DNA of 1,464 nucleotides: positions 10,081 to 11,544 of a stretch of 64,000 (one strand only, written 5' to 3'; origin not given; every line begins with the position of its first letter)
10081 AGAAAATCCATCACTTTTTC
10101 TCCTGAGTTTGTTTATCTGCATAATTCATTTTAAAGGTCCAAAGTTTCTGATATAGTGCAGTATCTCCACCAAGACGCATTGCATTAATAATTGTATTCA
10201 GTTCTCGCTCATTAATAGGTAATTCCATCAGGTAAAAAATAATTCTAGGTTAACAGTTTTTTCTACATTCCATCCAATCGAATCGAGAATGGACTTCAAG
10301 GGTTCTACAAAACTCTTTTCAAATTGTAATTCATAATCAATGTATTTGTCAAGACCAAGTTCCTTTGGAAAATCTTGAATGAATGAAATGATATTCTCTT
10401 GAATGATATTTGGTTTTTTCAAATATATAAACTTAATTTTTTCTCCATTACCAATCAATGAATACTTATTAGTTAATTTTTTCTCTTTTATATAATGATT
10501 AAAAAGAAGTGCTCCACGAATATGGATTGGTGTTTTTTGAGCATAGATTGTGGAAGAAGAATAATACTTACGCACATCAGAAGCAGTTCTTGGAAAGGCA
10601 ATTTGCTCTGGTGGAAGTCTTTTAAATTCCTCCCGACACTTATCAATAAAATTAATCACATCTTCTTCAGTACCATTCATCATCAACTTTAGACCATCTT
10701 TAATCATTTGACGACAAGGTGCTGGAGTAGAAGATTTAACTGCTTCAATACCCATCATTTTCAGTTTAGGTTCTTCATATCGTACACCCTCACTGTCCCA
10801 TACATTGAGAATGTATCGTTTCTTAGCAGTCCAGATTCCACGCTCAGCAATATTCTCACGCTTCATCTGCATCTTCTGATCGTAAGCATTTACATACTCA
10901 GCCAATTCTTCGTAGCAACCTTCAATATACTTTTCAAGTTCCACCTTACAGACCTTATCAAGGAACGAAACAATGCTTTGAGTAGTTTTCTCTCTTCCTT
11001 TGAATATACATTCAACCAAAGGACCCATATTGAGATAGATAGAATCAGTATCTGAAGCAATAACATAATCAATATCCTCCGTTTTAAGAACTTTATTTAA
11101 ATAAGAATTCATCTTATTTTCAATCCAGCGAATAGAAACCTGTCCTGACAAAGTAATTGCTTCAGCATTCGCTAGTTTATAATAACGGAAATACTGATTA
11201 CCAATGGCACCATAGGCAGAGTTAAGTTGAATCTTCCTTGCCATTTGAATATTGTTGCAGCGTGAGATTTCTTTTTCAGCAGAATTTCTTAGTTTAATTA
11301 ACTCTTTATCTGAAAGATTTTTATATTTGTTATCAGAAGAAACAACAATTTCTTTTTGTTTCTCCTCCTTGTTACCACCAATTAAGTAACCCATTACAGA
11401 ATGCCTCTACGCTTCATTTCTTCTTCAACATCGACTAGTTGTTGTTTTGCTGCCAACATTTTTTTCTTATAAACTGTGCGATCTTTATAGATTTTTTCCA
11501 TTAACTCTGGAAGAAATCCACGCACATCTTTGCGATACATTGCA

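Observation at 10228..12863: Naturally split, two-subunit gp43 DNA polymerase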

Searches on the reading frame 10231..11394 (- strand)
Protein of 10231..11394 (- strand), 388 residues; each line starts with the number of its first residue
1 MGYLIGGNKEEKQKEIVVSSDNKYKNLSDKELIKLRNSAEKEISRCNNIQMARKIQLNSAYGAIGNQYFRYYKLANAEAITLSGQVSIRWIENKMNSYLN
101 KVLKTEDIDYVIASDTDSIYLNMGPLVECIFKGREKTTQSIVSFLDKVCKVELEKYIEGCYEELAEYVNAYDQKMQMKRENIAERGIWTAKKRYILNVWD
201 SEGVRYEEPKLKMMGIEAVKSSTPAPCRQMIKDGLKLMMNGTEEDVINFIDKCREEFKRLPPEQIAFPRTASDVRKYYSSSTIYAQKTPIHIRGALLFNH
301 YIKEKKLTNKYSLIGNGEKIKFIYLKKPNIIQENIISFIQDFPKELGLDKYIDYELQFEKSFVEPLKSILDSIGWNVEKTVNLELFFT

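Call 5: search_protein_families(library=pfam, proteins=[window:10231-11394:-])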
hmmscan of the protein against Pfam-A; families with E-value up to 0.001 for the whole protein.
window:10231-11394:- (388 aa): 1 family
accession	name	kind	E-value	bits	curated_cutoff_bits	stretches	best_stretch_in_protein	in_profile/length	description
PF00136.26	DNA_pol_B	-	7.8e-14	51.7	23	2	32-153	137-268/453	DNA polymerase family B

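Call 13: find_related_loci(query=window:10231-11394:-, collection=viral_contigs, flank=3000)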
Query window:10231-11394:- (388 aa) in viral_contigs; peptide patterns used: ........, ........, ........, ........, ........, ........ (x = any residue, [..] = any of these).
600 stretches matched a pattern (row limit reached: there are more); 598 encode a relative of the query (tblastn E <= 1e-3); the best 80 are kept; 80 distinct loci.
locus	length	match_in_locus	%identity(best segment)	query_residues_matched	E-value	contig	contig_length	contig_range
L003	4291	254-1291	94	43-388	0e+0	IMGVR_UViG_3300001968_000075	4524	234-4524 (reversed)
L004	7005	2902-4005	86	14-388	0e+0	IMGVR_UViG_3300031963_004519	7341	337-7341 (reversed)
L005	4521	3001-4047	93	40-388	0e+0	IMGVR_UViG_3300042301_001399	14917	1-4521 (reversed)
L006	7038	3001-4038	93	43-388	0e+0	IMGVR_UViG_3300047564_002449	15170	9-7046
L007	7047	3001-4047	92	40-388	0e+0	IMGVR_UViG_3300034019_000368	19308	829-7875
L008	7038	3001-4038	93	43-388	0e+0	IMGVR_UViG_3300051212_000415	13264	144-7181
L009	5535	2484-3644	82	1-387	0e+0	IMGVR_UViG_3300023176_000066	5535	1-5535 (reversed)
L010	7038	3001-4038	93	43-388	0e+0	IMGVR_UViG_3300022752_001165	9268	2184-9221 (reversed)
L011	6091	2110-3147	92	43-388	0e+0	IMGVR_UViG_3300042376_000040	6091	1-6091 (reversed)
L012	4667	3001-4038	91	43-388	0e+0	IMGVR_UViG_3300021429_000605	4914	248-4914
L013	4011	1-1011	95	52-388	0e+0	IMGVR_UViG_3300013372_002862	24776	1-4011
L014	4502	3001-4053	90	38-388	0e+0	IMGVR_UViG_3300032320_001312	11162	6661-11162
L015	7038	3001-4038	91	43-388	0e+0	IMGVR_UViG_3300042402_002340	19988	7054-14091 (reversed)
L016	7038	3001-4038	91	43-388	0e+0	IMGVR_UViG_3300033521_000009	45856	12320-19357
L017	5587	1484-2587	84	14-388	0e+0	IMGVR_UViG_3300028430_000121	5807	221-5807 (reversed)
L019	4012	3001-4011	92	43-379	0e+0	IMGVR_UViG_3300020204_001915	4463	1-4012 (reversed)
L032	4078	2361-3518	79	1-387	0e+0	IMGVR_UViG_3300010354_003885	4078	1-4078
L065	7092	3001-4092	82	24-387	0e+0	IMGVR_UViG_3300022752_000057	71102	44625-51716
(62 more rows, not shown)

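Call 33: search_protein_families(library=pfam, proteins=[L032:1860-2312:+, L065:2325-2996:+, L019:2166-2690:+], max_evalue=0.1)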
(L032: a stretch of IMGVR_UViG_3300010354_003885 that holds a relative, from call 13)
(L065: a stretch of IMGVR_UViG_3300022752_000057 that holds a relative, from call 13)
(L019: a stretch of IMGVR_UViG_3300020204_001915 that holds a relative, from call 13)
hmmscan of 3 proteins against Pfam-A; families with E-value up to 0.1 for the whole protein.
L032:1860-2312:+ (151 aa): 1 family
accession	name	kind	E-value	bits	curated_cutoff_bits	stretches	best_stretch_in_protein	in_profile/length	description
PF04669.19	PBDC1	-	0.012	16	28.5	1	98-137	64-103/126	PBDC1 protein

L065:2325-2996:+ (224 aa): 0 families

L019:2166-2690:+ (175 aa): 7 families
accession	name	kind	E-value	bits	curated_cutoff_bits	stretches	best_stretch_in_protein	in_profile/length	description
PF04545.22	Sigma70_r4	-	0.0017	18.3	24.1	1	130-162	10-42/50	Sigma-70, region 4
PF22945.2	LEM-3_GIY-YIG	-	0.0027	18.1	27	1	11-91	26-103/151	LEM-3-like GIY-YIG domain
PF17986.6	EKAL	-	0.0075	16.7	25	1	27-65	4-41/53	EMP3-KAHRP-like N-terminal domain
PF08281.18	Sigma70_r4_2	-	0.052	13.6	25.7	1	130-162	16-48/54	Sigma-70, region 4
PF13518.12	HTH_28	-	0.061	13.9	25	0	135-164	8-36/52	Helix-turn-helix domain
PF06530.18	Phage_antitermQ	-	0.069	13.5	26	0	119-162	57-100/118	Phage antitermination protein Q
PF22057.2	BACOVA_00961-like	-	0.075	13.2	27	0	50-93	30-72/140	BACOVA_00961-like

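Call 34: search_protein_families(library=phrogs, proteins=[L032:1860-2312:+, L065:2325-2996:+, L019:2166-2690:+], max_evalue=0.01)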
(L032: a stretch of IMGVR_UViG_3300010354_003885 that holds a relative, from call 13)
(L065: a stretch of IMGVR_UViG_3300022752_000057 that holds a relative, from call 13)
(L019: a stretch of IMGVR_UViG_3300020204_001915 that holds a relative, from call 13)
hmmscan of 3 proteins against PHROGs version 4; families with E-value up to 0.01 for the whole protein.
L032:1860-2312:+ (151 aa): 8 families
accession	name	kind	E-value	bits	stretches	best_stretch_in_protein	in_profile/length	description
phrog_374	-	DNA, RNA and nucleotide metabolism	8.7e-60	204.2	1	3-149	195-355/617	HNH endonuclease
phrog_3377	-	DNA, RNA and nucleotide metabolism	4.7e-36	125.5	1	58-146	4-94/196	HNH endonuclease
phrog_8790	-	DNA, RNA and nucleotide metabolism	4.5e-32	112.9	1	59-146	16-103/241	restriction endonuclease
phrog_2081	-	DNA, RNA and nucleotide metabolism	2.4e-21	77.4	1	34-150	71-200/433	HNH endonuclease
phrog_953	-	DNA, RNA and nucleotide metabolism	8.4e-17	62.6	1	58-136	214-295/420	HNH endonuclease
phrog_27240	-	unknown function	1.2e-07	33.1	1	6-68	8-69/132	-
phrog_22195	-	unknown function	6.9e-07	30.1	1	5-62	10-66/148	-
phrog_18493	-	unknown function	0.001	20.1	1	3-60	58-114/136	-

L065:2325-2996:+ (224 aa): 3 families
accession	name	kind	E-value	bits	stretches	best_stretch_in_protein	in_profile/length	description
phrog_655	-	DNA, RNA and nucleotide metabolism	3.8e-26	93.8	1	1-203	27-191/343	homing endonuclease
phrog_12434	-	DNA, RNA and nucleotide metabolism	5.6e-20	73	1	4-147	20-165/292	HNH endonuclease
phrog_10088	-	DNA, RNA and nucleotide metabolism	0.00027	21.3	1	1-93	1-86/331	homing endonuclease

L019:2166-2690:+ (175 aa): 8 families
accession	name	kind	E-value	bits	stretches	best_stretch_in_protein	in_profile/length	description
phrog_8446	-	DNA, RNA and nucleotide metabolism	4.3e-05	24.3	1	125-168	12-56/211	HNH endonuclease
phrog_5356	-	unknown function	0.00058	20.3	1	2-80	17-99/255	-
phrog_4494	-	unknown function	0.0024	19.4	1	107-172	30-106/109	-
phrog_4645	-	DNA, RNA and nucleotide metabolism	0.0037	17.4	1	114-170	28-86/308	endonuclease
phrog_79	-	transcription regulation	0.0051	17.5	1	117-162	81-127/156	anti-termination protein Q-like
phrog_323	-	transcription regulation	0.0067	17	1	117-169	89-140/319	transcriptional regulator, D5-like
phrog_9759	-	DNA, RNA and nucleotide metabolism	0.0071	17.4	0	129-170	8-49/242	DNA binding protein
phrog_12058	-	unknown function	0.0083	15.4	1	126-173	530-577/768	-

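Call 35: find_homologous_proteins(query=window:10231-11394:-, region=1-60, max_evalue=0.001)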
Query window:10231-11394:-, residues 1-60 (60 aa): 41 proteins with E <= 0.001 among 524 candidates.
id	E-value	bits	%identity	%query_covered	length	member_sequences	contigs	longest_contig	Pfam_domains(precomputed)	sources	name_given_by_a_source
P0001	3.6e-27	110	98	100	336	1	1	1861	PF00136.27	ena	-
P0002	1.0e-26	108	98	100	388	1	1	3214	PF00136.27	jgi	-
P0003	1.0e-26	108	98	100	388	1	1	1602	PF00136.27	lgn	-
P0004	9.6e-24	99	92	100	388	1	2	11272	PF00136.27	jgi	jgi:DNA polymerase elongation subunit (family B)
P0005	9.6e-24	99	92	100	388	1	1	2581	PF00136.27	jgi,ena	jgi:DNA polymerase elongation subunit (family B)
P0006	1.9e-22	95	85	100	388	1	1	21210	PF00136.27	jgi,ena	jgi:DNA polymerase elongation subunit (family B)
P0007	2.5e-22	95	87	100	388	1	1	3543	PF00136.27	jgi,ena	jgi:DNA polymerase elongation subunit (family B)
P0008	2.6e-22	95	85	100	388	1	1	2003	PF00136.27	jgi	jgi:DNA polymerase elongation subunit (family B)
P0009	4.3e-22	94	83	100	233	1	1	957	PF00136.27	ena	-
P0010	2.6e-21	91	83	100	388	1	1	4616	PF00136.27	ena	-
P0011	2.8e-21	91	83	100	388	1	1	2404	PF00136.27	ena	-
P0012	2.8e-21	91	83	100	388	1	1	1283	PF00136.27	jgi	-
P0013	2.8e-21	91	83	100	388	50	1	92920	PF00136.27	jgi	jgi:DNA polymerase elongation subunit (family B)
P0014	2.8e-21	91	83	100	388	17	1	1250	PF00136.27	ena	-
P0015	2.9e-21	91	82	100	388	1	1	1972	PF00136.27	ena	-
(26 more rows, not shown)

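Call 42: search_solved_structures(query=window:10231-11394:-, show_alignments=1, max_evalue=0.00001)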
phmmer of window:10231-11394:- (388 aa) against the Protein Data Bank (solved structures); distinct sequences matched with E-value up to 0.00001: 31.
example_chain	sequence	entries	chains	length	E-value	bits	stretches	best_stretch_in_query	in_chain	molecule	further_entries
9ea3_A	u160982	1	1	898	1.9e-66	227.9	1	12-387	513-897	DNA-directed DNA polymerase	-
9e5y_A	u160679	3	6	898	2.3e-66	227.6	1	12-387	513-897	DNA-directed DNA polymerase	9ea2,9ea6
3kd1_E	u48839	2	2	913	3.4e-64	220.4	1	22-383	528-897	DNA polymerase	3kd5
2dtu_A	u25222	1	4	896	6.3e-64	219.5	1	22-383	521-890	DNA polymerase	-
1clq_A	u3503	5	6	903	6.8e-64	219.4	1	22-383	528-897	PROTEIN (DNA POLYMERASE) | DNA POLYMERASE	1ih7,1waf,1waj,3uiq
3l8b_A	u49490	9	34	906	6.8e-64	219.4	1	22-383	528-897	DNA polymerase | DNA-directed DNA polymerase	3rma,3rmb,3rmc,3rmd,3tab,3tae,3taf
3cq8_A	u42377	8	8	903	6.8e-64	219.4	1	22-383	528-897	DNA polymerase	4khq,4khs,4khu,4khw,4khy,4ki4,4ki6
1ig9_A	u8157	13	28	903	6.8e-64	219.4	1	22-383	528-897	DNA POLYMERASE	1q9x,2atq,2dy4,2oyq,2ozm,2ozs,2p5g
1q9y_A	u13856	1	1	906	6.9e-64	219.4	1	22-383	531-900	DNA POLYMERASE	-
7f4y_A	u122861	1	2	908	6.9e-64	219.4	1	22-383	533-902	DNA polymerase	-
3sq2_A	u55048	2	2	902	7e-64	219.4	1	22-383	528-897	DNA polymerase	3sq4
4j2d_A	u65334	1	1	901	7.9e-64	219.2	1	22-383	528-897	DNA polymerase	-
3sq1_A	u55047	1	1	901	7.9e-64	219.2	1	22-383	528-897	DNA polymerase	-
4j2a_A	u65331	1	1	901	7.9e-64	219.2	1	22-383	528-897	DNA polymerase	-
4j2e_A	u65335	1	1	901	7.9e-64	219.2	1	22-383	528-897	DNA polymerase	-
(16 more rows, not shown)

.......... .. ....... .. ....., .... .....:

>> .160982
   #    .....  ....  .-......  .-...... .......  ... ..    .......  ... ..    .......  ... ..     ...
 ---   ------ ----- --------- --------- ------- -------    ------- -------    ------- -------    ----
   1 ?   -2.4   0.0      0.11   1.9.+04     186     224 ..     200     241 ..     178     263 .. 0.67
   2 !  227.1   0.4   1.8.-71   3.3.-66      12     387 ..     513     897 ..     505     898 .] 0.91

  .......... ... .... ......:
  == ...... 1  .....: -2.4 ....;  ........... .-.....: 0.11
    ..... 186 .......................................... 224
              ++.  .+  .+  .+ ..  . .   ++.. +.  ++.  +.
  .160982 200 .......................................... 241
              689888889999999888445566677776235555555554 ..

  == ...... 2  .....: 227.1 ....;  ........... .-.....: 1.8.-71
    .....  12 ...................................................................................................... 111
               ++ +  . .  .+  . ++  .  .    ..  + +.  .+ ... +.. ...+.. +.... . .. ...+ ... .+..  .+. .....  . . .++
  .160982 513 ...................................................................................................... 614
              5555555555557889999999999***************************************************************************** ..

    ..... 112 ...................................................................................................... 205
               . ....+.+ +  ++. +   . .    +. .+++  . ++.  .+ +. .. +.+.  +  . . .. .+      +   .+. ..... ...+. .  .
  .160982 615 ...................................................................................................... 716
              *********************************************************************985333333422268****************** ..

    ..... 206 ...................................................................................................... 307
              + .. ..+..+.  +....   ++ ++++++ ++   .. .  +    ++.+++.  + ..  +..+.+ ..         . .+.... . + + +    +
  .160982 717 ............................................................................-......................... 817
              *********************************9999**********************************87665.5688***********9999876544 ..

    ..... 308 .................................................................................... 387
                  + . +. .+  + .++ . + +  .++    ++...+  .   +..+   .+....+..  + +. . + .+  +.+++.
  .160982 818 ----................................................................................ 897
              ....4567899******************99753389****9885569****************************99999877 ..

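Call 63: search_protein_representatives(protein=window:10231-11394:-)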
Query: 388 residues. Proteins with E-value up to 0.001 (for the whole library): 4350; up to 1e-10: 3147; up to 1e-30: 1523. The best 150 are listed.
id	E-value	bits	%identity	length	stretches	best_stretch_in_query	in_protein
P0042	2.2e-195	665.3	83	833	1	22-387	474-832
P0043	1.5e-132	458.6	61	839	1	38-387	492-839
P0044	1.0e-123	429.5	55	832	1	12-381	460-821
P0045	3.9e-121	421.0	53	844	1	38-387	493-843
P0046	2.1e-119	415.3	53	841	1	38-387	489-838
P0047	2.6e-119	415.0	53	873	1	23-387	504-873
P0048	4.5e-119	414.2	56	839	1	40-387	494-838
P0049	1.4e-118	412.6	54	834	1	25-387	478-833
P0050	1.3e-116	406.1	53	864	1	38-387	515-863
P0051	2.9e-116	405.0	51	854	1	18-387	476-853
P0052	3.8e-115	401.3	52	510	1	42-383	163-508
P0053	7.1e-114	397.1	52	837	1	35-387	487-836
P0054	1.1e-112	393.2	48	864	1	15-382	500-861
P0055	2.7e-112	391.9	53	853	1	19-388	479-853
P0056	7.3e-112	390.5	52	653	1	37-387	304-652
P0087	1.8e-103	362.8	45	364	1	26-381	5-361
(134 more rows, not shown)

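Call 65: find_encoding_contigs(protein=P0087, flank=3500, max_places=3)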
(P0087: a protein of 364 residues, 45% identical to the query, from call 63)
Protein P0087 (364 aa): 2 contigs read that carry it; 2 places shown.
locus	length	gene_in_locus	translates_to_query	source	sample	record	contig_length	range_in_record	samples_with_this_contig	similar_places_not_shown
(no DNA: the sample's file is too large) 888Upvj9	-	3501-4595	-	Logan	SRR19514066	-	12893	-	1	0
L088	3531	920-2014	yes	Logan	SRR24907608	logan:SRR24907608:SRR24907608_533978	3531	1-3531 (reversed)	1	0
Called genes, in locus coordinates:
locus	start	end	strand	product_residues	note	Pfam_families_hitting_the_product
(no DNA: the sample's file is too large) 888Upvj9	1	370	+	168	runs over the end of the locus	PF22769:DCD (weak), PF00692:dUTPase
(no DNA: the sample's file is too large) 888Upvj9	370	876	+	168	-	PF00959:Phage_lysozyme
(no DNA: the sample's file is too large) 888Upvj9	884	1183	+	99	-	-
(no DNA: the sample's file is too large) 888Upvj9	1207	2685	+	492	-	PF03104:DNA_pol_B_exo1, PF00136:DNA_pol_B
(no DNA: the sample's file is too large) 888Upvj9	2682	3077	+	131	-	-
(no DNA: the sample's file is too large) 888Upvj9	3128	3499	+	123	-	-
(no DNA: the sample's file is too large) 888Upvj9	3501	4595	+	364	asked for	PF20286:divDNApol (weak), PF00136:DNA_pol_B (weak)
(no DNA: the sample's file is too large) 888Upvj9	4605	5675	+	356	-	PF00154:RecA_N, PF06745:ATPase (weak)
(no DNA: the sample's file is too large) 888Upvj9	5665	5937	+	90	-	-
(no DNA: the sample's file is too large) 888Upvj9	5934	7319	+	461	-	PF13481:AAA_25, PF03796:DnaB_C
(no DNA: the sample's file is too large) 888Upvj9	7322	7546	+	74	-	-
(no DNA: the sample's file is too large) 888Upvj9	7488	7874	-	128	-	-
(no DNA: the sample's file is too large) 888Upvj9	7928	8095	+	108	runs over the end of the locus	PF00565:SNase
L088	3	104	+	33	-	?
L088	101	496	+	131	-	-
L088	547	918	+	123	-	-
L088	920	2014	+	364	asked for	PF20286:divDNApol (weak), PF00136:DNA_pol_B (weak)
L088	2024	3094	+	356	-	PF00154:RecA_N, PF06745:ATPase (weak)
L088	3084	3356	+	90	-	-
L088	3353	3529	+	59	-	?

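Call 66: find_encoding_contigs(protein=P0013, flank=3500, max_places=3)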
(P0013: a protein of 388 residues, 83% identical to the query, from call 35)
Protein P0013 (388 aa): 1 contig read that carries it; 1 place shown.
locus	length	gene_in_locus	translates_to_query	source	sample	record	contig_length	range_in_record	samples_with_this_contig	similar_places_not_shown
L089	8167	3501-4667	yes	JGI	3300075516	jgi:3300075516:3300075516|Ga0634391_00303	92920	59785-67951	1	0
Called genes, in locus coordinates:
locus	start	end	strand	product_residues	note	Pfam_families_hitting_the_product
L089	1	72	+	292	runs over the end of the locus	PF02086:MethyltransfD12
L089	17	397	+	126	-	PF16790:Phage_clamp_A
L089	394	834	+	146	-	PF01818:Translat_reg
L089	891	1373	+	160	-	PF00011:HSP20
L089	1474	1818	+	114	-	PF20198:DUF6561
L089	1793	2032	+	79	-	PF20198:DUF6561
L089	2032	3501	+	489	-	PF03104:DNA_pol_B_exo1, PF00136:DNA_pol_B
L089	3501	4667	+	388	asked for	PF00136:DNA_pol_B (weak)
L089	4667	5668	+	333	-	PF00154:RecA_N, PF06745:ATPase (faint)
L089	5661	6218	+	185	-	PF13640:2OG-FeII_Oxy_3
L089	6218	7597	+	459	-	PF13481:AAA_25 (weak), PF03796:DnaB_C, PF06745:ATPase (weak)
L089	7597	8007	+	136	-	PF03819:MazG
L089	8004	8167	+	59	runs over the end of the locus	-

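Call 67: search_protein_families(library=phrogs, proteins=[L088:101-493:+, L088:547-915:+], max_evalue=0.01)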
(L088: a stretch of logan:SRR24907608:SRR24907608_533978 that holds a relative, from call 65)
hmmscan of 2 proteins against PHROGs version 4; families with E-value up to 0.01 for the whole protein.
L088:101-493:+ (131 aa): 0 families

L088:547-915:+ (123 aa): 0 families

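Call 86: predict_structure(alignment_id=A3)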
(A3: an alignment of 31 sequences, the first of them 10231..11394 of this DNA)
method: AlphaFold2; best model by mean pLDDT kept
length: 388 residues; sequences in the alignment: 31
mean_pLDDT: 83.1   pTM: 0.65
mean pLDDT of the five models: 83.1, 82.2, 75.4, 74.9, 70.9
residues with pLDDT >= 90: 194; 70-90: 129; 50-70: 39; < 50: 26
segments of 3 or more residues with pLDDT < 50: 1-19, 66-68
pLDDT, mean of each block of 10 residues (from residue 1): 28 38 72 81 80 61 51 60 82 94 92 84 92 87 93 93 85 84 85 84 88 77 91 90 92 96 96 91 92 97 95 95 96 95 95 96 89 81 55
secondary structure, 60 per line:
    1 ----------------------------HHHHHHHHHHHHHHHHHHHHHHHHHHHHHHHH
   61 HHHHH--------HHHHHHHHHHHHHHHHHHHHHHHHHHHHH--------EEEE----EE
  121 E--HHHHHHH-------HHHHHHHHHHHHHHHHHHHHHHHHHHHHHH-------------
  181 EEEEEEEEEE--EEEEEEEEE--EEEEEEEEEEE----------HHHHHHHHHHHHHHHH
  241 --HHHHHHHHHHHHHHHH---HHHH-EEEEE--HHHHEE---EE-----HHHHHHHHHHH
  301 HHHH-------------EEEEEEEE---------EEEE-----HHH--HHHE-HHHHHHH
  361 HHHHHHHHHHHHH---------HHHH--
elements in order: H29-65 H74-102 E111-114 E119-121 H124-130 H138-167 E181-190 E193-201 E204-214 H225-240 H243-258 H262-265 E267-271 H274-277 H290-304 E318-325 E335-338 H354-373 H383-386
